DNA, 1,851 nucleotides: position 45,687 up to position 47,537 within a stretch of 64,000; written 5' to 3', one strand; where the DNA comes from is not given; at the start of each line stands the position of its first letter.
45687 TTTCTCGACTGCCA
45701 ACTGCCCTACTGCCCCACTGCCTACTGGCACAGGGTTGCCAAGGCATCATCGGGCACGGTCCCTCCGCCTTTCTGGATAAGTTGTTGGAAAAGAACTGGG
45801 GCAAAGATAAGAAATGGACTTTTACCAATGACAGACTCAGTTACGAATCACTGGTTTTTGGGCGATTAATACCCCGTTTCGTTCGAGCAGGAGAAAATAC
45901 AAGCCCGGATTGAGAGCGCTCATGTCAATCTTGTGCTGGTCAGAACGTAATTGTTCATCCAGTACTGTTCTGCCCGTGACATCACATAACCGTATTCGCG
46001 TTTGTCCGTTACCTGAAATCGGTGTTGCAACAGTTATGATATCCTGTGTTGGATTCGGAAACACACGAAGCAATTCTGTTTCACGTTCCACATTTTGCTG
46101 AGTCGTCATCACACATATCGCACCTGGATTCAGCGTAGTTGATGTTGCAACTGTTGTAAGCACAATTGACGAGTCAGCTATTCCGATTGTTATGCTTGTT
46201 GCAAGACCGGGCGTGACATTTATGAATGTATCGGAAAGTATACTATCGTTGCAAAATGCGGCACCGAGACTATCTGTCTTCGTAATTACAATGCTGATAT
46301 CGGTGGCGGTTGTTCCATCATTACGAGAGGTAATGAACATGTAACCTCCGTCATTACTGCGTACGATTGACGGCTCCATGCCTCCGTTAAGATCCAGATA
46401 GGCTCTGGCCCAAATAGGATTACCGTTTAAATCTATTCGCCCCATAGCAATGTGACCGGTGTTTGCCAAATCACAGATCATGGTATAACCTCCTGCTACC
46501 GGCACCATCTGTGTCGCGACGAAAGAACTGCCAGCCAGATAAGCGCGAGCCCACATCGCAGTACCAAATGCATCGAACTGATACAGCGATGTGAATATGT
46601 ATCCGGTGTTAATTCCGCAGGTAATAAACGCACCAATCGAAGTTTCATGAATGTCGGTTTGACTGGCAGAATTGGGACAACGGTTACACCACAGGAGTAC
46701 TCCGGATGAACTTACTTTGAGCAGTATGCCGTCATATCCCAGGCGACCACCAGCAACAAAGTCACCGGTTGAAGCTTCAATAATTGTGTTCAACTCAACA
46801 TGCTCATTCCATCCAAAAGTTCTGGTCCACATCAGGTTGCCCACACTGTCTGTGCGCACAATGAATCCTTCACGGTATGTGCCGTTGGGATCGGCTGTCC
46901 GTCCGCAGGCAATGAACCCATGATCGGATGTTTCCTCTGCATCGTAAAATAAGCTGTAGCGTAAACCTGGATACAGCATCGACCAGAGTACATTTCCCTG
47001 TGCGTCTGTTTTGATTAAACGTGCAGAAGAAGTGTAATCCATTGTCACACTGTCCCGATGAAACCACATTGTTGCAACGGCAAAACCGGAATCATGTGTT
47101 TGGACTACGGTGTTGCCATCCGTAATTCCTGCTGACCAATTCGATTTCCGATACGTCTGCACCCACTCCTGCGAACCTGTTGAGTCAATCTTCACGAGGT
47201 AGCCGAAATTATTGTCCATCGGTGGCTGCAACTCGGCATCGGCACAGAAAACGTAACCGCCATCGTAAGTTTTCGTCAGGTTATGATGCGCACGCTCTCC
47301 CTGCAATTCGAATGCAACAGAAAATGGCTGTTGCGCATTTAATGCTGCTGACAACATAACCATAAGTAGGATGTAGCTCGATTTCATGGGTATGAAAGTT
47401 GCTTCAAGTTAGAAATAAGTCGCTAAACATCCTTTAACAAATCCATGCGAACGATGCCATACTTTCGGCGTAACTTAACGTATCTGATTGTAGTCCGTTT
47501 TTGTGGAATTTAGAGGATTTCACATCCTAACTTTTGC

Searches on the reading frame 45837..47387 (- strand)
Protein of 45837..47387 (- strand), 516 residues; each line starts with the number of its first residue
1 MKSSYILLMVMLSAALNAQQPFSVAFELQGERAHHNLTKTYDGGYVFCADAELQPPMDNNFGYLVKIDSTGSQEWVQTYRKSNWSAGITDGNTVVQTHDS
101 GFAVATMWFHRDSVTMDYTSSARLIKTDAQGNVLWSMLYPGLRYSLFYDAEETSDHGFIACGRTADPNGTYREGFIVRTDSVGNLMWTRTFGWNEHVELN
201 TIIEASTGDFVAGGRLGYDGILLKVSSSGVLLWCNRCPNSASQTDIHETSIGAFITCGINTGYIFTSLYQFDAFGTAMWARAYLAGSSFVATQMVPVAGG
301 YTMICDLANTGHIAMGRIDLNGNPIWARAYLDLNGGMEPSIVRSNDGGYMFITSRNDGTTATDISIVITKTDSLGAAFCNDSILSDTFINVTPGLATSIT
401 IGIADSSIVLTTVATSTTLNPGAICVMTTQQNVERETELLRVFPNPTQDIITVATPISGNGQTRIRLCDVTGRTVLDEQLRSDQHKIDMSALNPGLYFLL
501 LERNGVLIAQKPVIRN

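Call 33: search_protein_families(library=pfam, proteins=[window:45837-47387:-], max_evalue=0.0001)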
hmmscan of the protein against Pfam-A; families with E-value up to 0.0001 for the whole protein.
window:45837-47387:- (516 aa): 1 family
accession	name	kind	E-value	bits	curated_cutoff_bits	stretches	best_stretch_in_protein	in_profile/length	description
PF18962.6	Por_Secre_tail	-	3.9e-12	46.7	27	1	442-514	1-75/75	Secretion system C-terminal sorting domain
